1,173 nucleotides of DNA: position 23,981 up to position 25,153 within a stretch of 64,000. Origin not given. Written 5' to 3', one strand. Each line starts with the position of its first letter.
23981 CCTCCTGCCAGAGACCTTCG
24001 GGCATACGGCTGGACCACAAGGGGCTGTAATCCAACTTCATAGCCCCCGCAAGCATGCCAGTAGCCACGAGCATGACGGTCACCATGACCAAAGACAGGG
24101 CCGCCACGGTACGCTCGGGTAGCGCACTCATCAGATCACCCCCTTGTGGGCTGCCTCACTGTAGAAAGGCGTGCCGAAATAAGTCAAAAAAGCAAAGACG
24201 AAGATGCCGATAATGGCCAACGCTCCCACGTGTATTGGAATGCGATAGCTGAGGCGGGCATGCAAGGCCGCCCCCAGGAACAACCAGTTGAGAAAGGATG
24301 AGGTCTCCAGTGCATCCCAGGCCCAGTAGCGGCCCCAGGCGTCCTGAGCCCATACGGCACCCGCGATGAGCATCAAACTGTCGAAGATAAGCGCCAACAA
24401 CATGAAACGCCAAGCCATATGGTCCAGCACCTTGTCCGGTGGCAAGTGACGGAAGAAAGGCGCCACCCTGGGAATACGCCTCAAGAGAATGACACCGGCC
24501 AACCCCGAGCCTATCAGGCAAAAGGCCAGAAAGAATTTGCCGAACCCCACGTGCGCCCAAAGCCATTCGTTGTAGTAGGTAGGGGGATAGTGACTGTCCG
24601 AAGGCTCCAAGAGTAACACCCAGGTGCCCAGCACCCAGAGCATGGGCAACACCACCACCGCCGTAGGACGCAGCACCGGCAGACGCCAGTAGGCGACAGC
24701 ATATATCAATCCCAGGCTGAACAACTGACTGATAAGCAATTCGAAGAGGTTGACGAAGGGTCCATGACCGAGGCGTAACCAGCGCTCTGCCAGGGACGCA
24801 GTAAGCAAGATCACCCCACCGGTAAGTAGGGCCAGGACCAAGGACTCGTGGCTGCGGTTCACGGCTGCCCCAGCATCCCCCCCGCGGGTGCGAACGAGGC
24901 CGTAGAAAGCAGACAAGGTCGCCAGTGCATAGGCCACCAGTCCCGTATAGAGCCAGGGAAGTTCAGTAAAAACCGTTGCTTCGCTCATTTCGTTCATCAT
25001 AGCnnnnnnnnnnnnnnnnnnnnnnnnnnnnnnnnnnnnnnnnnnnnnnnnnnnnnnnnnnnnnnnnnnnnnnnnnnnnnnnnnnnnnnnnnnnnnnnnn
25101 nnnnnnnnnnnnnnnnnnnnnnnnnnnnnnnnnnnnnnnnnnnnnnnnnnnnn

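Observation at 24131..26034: Dedicated System II (ResB/CcsA-like) haem-attachment pair next to the 11-haem cytochrome, in a genome segment that also carries complete System I (ccmABCDEFGHI)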

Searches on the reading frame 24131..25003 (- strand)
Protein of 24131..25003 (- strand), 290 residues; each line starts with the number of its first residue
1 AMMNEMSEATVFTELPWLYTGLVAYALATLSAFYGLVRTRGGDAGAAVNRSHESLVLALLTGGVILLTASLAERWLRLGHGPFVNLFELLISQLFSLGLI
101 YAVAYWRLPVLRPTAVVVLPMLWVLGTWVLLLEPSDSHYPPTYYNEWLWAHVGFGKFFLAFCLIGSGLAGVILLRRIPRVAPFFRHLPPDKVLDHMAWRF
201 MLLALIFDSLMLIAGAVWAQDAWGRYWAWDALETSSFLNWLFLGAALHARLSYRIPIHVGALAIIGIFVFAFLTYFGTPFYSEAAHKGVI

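Call 4: search_protein_families(library=pfam, proteins=[window:24131-25003:-], max_evalue=0.01)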
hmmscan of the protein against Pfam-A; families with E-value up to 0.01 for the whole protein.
window:24131-25003:- (290 aa): 1 family
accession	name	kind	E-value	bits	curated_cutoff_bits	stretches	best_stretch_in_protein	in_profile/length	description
PF01578.25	Cytochrom_C_asm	-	4.9e-24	85.6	29.9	1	85-286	3-212/212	Cytochrome C assembly protein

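Call 8: search_protein_families(library=ncbifam, proteins=[window:24131-25000:-], max_evalue=0.01)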
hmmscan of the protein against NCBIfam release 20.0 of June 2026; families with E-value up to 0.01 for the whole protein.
window:24131-25000:- (289 aa): 5 families
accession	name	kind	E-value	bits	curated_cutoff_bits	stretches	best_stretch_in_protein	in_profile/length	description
TIGR03144.1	cytochr_II_ccsB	equivalog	7.9e-30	104.4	187.6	1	62-283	5-247/252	c-type cytochrome biogenesis protein CcsB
TIGR01191.1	ccmC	subfamily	8.6e-08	32.3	186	1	192-244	45-98/184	heme ABC transporter permease CcmC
TIGR00353.1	nrfE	subfamily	1e-05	24.6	569.05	1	192-248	151-209/578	heme lyase CcmF/NrfE family subunit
NF007691.0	PRK10369.1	subfamily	0.00016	20.5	394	1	194-251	207-266/573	heme lyase NrfEFG subunit NrfE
TIGR03145.1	cyt_nit_nrfE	subfamily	0.0004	19.2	927.3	1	194-271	205-285/631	heme lyase NrfEFG subunit NrfE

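Call 9: find_encoding_contigs(protein=window:24131-25000:-, flank=10000, max_places=6)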
Protein window:24131-25000:- (289 aa): 13 contigs read that carry it; 6 places shown.
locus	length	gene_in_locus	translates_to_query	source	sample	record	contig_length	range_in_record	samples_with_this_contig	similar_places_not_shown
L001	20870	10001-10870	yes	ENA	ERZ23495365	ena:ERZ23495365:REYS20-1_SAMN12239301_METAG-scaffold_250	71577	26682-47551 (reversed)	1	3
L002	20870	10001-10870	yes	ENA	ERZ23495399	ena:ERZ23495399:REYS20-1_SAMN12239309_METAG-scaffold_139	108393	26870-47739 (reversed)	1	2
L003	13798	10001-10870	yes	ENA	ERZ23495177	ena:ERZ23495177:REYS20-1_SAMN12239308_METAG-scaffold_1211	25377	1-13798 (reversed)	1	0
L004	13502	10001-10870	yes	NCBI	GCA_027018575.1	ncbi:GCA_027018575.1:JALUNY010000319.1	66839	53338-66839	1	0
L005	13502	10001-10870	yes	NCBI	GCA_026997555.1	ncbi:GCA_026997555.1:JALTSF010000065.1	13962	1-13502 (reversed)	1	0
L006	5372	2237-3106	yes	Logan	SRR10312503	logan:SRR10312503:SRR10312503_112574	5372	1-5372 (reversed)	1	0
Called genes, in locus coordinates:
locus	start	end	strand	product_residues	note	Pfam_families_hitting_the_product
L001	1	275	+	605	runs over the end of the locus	-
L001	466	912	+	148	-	PF14522:Cytochrome_C7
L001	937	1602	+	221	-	PF02085:Cytochrom_CIII (faint), PF14522:Cytochrome_C7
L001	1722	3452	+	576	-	-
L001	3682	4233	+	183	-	PF14522:Cytochrome_C7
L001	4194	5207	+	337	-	PF01436:NHL (faint), PF17170:DUF5128 (faint)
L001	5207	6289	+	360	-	PF08450:SGL (faint), PF01436:NHL (faint), PF17170:DUF5128 (weak)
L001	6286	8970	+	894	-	PF22113:Mtrc-MtrF_II-IV_dom (faint), PF09699:Paired_CXXCH_1 (faint), PF14522:Cytochrome_C7 (faint)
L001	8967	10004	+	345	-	PF05140:ResB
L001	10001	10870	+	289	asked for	PF01578:Cytochrom_C_asm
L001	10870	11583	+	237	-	PF13428:TPR_14 (faint), PF13431:TPR_17 (faint), PF13174:TPR_6 (faint), PF00515:TPR_1 (weak), PF07719:TPR_2 (weak), PF13424:TPR_12 (weak), PF13432:TPR_16, PF14559:TPR_19, +2 more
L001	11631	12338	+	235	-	PF01323:DSBA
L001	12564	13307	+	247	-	PF00072:Response_reg, PF00196:GerE, PF08281:Sigma70_r4_2 (faint)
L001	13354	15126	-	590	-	PF13584:BatD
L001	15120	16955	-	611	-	PF00092:VWA, PF13519:VWA_2, PF07719:TPR_2 (faint), PF13424:TPR_12 (weak)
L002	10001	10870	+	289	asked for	PF01578:Cytochrom_C_asm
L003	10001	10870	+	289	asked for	PF01578:Cytochrom_C_asm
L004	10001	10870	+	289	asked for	PF01578:Cytochrom_C_asm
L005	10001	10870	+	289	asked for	PF01578:Cytochrom_C_asm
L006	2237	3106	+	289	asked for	PF01578:Cytochrom_C_asm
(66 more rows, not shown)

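Call 10: find_homologous_proteins(query=window:24134-25000:-)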
Query window:24134-25000:- (289 aa): 1809 proteins with E <= 0.001 among 8000 candidates; the best 120 are listed.
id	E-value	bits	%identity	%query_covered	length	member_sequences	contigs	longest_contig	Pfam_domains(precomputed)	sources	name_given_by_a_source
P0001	2.7e-180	617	94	100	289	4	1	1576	PF01578.26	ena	-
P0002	1.4e-156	539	85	99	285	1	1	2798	PF01578.26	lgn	-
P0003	1.7e-155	535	84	99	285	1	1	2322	PF01578.26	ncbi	-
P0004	4.2e-152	524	81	99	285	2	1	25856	PF01578.26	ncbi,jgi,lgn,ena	-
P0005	1.4e-149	516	80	98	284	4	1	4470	PF01578.26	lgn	-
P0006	7.8e-145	500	79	96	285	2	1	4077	PF01578.26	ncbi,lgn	ncbi:MAG: cytochrome c biogenesis protein [Gammaproteobacteria bacterium]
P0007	2.4e-144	498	77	98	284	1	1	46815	PF01578.26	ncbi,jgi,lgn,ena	-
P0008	1.3e-143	496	78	96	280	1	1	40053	PF01578.26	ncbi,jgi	-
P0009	1.7e-143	496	77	96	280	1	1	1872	PF01578.26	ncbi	-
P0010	4.5e-142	491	77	96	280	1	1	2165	PF01578.26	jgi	-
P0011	5.6e-142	491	76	100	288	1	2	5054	PF01578.26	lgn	-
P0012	7.9e-141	487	75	99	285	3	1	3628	PF01578.26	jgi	-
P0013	5.6e-139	481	75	99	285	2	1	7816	PF01578.26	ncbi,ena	-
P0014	1.9e-135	469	74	99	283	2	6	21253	PF01578.26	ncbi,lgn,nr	ncbi:MAG: cytochrome c biogenesis protein CcsA [Gammaproteobacteria bacterium]|nr:cytochrome c bioge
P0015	1.1e-134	467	74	99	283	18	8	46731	PF01578.26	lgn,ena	-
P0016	4.3e-134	465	72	96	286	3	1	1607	PF01578.26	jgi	-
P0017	6.6e-134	464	73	99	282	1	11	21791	PF01578.26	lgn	-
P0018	3.9e-133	462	70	100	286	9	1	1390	PF01578.26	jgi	-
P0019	3.2e-132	459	74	96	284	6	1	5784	PF01578.26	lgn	-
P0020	4.6e-132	458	73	97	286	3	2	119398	PF01578.26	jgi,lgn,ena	-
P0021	7.1e-132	458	72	99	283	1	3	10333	PF01578.26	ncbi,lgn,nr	ncbi:MAG: cytochrome c biogenesis protein CcsA [Gammaproteobacteria bacterium]|nr:cytochrome c bioge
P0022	1.1e-131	457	72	99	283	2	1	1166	PF01578.26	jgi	jgi:ABC-type transport system involved in cytochrome c biogenesis permease subunit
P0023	1.4e-131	456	73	96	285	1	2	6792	PF01578.26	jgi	jgi:ABC-type transport system involved in cytochrome c biogenesis permease subunit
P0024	1.5e-131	456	72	99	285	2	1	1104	PF01578.26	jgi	-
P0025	2.1e-131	456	74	96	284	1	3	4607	PF01578.26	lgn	-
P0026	2.5e-131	456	73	96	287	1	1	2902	PF01578.26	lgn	-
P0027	3.3e-131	455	73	96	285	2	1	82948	PF01578.26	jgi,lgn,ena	-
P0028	6.1e-131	454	73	96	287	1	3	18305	PF01578.26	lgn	-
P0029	8.4e-131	454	73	96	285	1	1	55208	PF01578.26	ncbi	-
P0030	8.1e-130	451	72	96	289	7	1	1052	PF01578.26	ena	-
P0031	1.1e-129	450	71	96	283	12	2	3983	PF01578.26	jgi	-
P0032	4.5e-129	448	72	99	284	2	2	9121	PF01578.26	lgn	-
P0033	1.0e-128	447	70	100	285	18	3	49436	PF01578.26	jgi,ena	-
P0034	2.4e-128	446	70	99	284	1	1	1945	PF01578.26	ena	-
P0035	2.8e-128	446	72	99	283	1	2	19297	PF01578.26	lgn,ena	-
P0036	2.8e-128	446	73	96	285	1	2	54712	PF01578.26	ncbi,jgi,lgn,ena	-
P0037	3.2e-128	445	69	100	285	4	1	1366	PF01578.26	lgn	-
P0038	1.1e-127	444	70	97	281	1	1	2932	PF01578.26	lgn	-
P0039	1.4e-127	443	71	96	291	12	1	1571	PF01578.26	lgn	-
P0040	2.5e-127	443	69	100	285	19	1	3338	PF01578.26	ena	-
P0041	1.2e-126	440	70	96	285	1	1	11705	PF01578.26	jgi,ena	-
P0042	1.4e-126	440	71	96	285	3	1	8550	PF01578.26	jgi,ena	-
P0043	1.5e-126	440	69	100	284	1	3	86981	PF01578.26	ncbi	-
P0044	2.6e-126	439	69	99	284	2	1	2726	PF01578.26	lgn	-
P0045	3.2e-126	439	71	96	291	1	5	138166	PF01578.26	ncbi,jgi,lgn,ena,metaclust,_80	metaclust:\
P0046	4.3e-126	439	68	100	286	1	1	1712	PF01578.26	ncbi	-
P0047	4.4e-126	438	68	99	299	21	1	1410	PF01578.26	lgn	-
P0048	4.5e-126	438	70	96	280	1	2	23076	PF01578.26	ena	-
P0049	7.1e-126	438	71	96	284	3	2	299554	PF01578.26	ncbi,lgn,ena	-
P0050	7.4e-126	438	70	96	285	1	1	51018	PF01578.26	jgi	-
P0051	8.4e-126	438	69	96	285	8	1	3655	PF01578.26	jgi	-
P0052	9.4e-126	437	70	96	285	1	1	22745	PF01578.26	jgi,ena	-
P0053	1.5e-125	437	70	99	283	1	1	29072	PF01578.26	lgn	-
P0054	2.0e-125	436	70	96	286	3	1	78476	PF01578.26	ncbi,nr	ncbi:MAG: cytochrome c biogenesis protein CcsA [Gammaproteobacteria bacterium]|nr:cytochrome c bioge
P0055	2.4e-125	436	69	100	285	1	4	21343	PF01578.26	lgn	-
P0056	2.4e-125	436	70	96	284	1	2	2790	PF01578.26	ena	-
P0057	3.0e-125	436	69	100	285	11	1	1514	PF01578.26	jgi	-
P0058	5.7e-125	435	69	96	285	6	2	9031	PF01578.26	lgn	-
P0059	6.2e-125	435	67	100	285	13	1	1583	PF01578.26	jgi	-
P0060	8.6e-125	434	69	96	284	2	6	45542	PF01578.26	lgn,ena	-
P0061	1.1e-124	434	68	99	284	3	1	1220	PF01578.26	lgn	-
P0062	1.2e-124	434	69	100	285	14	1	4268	PF01578.26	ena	-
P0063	1.4e-124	434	67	100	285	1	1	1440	PF01578.26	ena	-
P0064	2.6e-124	433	70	99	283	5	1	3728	PF01578.26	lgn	-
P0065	3.1e-124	432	69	99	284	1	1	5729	PF01578.26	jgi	jgi:ABC-type transport system involved in cytochrome c biogenesis permease subunit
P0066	4.9e-124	432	71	96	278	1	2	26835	PF01578.26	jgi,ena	-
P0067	6.6e-124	431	71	96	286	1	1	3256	PF01578.26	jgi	jgi:ABC-type transport system involved in cytochrome c biogenesis permease subunit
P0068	9.9e-124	431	70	96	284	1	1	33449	PF01578.26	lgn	-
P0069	1.2e-123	430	69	98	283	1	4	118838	PF01578.26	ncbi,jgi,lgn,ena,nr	ncbi:MAG: cytochrome c biogenesis protein CcsA [Gammaproteobacteria bacterium]|jgi:ABC-type transpor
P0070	2.1e-123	430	69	96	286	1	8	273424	PF01578.26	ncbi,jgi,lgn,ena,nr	ncbi:MAG: hypothetical protein COB71_08550 [Thiotrichales bacterium]|nr:MAG: hypothetical protein CO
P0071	2.8e-123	429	67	99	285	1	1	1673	PF01578.26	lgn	-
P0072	4.4e-123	429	67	99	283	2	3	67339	PF01578.26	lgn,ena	-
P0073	5.3e-123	428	71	96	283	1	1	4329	PF01578.26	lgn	-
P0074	6.6e-123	428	68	99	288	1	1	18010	PF01578.26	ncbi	-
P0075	9.8e-123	427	71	96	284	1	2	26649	PF01578.26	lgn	-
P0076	1.2e-122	427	68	96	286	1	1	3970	PF01578.26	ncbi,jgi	-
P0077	1.3e-122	427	69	99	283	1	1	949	PF01578.26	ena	-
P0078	1.7e-122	427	69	96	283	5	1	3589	PF01578.26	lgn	-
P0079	2.1e-122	426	66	100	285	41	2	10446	PF01578.26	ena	-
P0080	3.2e-122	426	68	98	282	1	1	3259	PF01578.26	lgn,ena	-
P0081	3.2e-122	426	69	96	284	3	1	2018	PF01578.26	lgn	-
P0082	3.5e-122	426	68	98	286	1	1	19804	PF01578.26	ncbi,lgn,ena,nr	ncbi:MAG TPA: hypothetical protein ENJ19_08800 [Gammaproteobacteria bacterium]|nr:hypothetical prote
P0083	3.9e-122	426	68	98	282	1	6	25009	PF01578.26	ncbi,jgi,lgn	jgi:ABC-type transport system involved in cytochrome c biogenesis permease subunit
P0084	6.0e-122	425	68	97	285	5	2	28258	PF01578.26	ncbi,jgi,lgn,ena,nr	ncbi:MAG TPA: cytochrome c biogenesis protein CcsA [Gammaproteobacteria bacterium]|nr:cytochrome c b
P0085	6.1e-122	425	68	97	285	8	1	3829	PF01578.26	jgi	-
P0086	9.3e-122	424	68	96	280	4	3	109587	PF01578.26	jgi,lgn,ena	-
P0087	1.1e-121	424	68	99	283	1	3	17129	PF01578.26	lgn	-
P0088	1.2e-121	424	68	100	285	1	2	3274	PF01578.26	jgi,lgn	-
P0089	1.4e-121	424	66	100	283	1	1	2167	PF01578.26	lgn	-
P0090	1.4e-121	424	70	96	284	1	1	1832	PF01578.26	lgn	-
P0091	1.6e-121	423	69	96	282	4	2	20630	PF01578.26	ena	-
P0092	1.7e-121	423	69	96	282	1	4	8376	PF01578.26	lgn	-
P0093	1.8e-121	423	68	96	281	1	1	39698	PF01578.26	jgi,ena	-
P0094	1.9e-121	423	66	100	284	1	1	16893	PF01578.26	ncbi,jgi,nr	ncbi:MAG: cytochrome c biogenesis protein CcsA [Gammaproteobacteria bacterium]|nr:cytochrome c bioge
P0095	3.2e-121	423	67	100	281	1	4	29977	PF01578.26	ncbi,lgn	ncbi:MAG: cytochrome c biogenesis protein [Gammaproteobacteria bacterium]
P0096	3.9e-121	422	68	97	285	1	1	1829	PF01578.26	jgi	jgi:ABC-type transport system involved in cytochrome c biogenesis permease subunit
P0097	4.6e-121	422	67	96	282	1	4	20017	PF01578.26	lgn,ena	-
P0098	4.7e-121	422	66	96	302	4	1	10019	PF01578.26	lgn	-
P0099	5.2e-121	422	68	96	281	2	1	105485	PF01578.26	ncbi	-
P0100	5.3e-121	422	68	100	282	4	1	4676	PF01578.26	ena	-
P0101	8.0e-121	421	68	96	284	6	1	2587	PF01578.26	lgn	-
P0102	1.0e-120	421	70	96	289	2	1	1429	PF01578.26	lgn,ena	-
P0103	1.1e-120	421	68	99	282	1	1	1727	PF01578.26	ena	-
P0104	1.4e-120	420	68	96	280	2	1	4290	PF01578.26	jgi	jgi:ABC-type transport system involved in cytochrome c biogenesis permease subunit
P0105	1.8e-120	420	70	96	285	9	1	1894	PF01578.26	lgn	-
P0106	2.4e-120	420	67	97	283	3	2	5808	PF01578.26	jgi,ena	jgi:ABC-type transport system involved in cytochrome c biogenesis permease subunit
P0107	2.5e-120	420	70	96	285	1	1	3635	PF01578.26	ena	-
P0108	3.6e-120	419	68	99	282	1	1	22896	PF01578.26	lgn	-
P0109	4.4e-120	419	68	99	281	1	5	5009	PF01578.26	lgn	-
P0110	6.5e-120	418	69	97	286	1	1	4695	PF01578.26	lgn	-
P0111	6.5e-120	418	69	97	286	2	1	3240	PF01578.26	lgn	-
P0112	6.9e-120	418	67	99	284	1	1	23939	PF01578.26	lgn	-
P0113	7.4e-120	418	65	97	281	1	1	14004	PF01578.26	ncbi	-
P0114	1.2e-119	417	66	100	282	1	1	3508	PF01578.26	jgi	jgi:ABC-type transport system involved in cytochrome c biogenesis permease subunit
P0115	1.5e-119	417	69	96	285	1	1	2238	PF01578.26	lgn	-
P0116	1.6e-119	417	69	96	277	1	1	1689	PF01578.26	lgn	-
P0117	1.7e-119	417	68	99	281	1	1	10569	PF01578.26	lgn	-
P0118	1.9e-119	417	69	96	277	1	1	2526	PF01578.26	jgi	-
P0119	2.1e-119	417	67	99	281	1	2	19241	PF01578.26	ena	-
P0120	2.2e-119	416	68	96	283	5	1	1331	PF01578.26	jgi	jgi:ABC-type transport system involved in cytochrome c biogenesis permease subunit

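Call 20: find_related_loci(query=A1, collection=genome_contigs, flank=10000)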
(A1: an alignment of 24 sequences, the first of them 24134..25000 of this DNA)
Query A1 (289 aa) in genome_contigs; peptide patterns used: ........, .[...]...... (x = any residue, [..] = any of these).
599 stretches matched a pattern (row limit reached: there are more); 585 encode a relative of the query (tblastn E <= 1e-3); the best 80 are kept; 80 distinct loci.
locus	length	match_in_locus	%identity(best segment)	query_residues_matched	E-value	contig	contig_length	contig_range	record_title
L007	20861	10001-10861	78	3-289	5e-153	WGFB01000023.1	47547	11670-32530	MAG: Gammaproteobacteria bacterium isolate S146_68 k151_21022, whole genome shotgun sequence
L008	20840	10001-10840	73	10-289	6e-140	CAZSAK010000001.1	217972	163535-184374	MAG TPA_asm: uncultured Chromatiaceae bacterium isolate SRP214966_co2_131 genome assembly, contig: NODE_18_length_217972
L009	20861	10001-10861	75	3-289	6e-139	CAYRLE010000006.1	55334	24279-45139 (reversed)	MAG TPA_asm: uncultured Gammaproteobacteria bacterium isolate SRP216583_co2_126 genome assembly, contig: NODE_255_length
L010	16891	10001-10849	73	5-289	3e-137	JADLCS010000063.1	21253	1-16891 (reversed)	MAG: Gammaproteobacteria bacterium isolate SJ243 c_000000852849, whole genome shotgun sequence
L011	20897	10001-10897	69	1-289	8e-134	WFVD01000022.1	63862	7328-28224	MAG: Gammaproteobacteria bacterium isolate S140_27 k151_455208, whole genome shotgun sequence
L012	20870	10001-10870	69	2-289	5e-133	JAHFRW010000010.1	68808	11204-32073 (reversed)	MAG: Gammaproteobacteria bacterium isolate nzgw583 NODE_94_length_68809_cov_6.533761, whole genome shotgun sequence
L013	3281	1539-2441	68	2-289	3e-137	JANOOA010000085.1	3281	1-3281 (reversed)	MAG: Gammaproteobacteria bacterium isolate VAR_43_metabat_261 VAR_43_k141_1203130, whole genome shotgun sequence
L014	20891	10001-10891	70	5-289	2e-132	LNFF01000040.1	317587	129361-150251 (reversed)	MAG: Gammaproteobacteria bacterium Ga0077554 Ga0077554_140.1, whole genome shotgun sequence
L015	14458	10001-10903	69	2-289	6e-132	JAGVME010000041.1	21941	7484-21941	MAG: Gammaproteobacteria bacterium isolate SW_26 c_000000039973, whole genome shotgun sequence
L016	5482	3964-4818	69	12-289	1e-131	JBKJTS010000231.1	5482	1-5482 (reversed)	MAG: Gammaproteobacteria bacterium isolate ant_bin.633 k117_653395, whole genome shotgun sequence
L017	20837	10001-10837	71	12-289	1e-130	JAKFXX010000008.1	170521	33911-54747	MAG: Gammaproteobacteria bacterium isolate ND4_Bin_8 ND4_0000003, whole genome shotgun sequence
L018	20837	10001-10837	71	12-289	7e-130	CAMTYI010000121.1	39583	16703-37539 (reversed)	MAG: uncultured Gammaproteobacteria bacterium isolate G02_MAG_00007 genome assembly, contig: G02_MAG_00007_000000000158,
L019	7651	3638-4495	70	2-289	6e-130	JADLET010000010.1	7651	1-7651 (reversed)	MAG: Gammaproteobacteria bacterium isolate SJ336 c_000000130607, whole genome shotgun sequence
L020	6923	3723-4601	67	3-289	1e-128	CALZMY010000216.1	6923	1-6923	MAG: uncultured Gammaproteobacteria bacterium isolate FO_M_Gamma_031 genome assembly, contig: k127_124445, whole genome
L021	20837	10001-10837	72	12-289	8e-129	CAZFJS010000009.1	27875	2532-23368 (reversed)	MAG TPA_asm: uncultured Gammaproteobacteria bacterium isolate binchicken_co253_215 genome assembly, contig: NODE_765_len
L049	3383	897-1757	66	3-289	2e-123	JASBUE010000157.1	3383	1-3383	MAG: Candidatus Tenderia sp. isolate BWSM_60 k141_1868626, whole genome shotgun sequence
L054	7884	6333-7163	65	12-289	3e-118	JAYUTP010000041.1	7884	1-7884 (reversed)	MAG: Candidatus Tenderia sp. isolate GL12_Up_metabinner_6 GL12_Up_metabinner_6_40, whole genome shotgun sequence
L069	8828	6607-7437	63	12-289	3e-112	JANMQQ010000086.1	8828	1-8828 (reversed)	MAG: Gammaproteobacteria bacterium isolate OTE_51_metabat_186 OTE_51_k141_4988066, whole genome shotgun sequence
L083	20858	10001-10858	61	3-289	1e-103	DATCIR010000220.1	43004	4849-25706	MAG TPA_asm: Gammaproteobacteria bacterium isolate SMAG_U7864 k141_997748, whole genome shotgun sequence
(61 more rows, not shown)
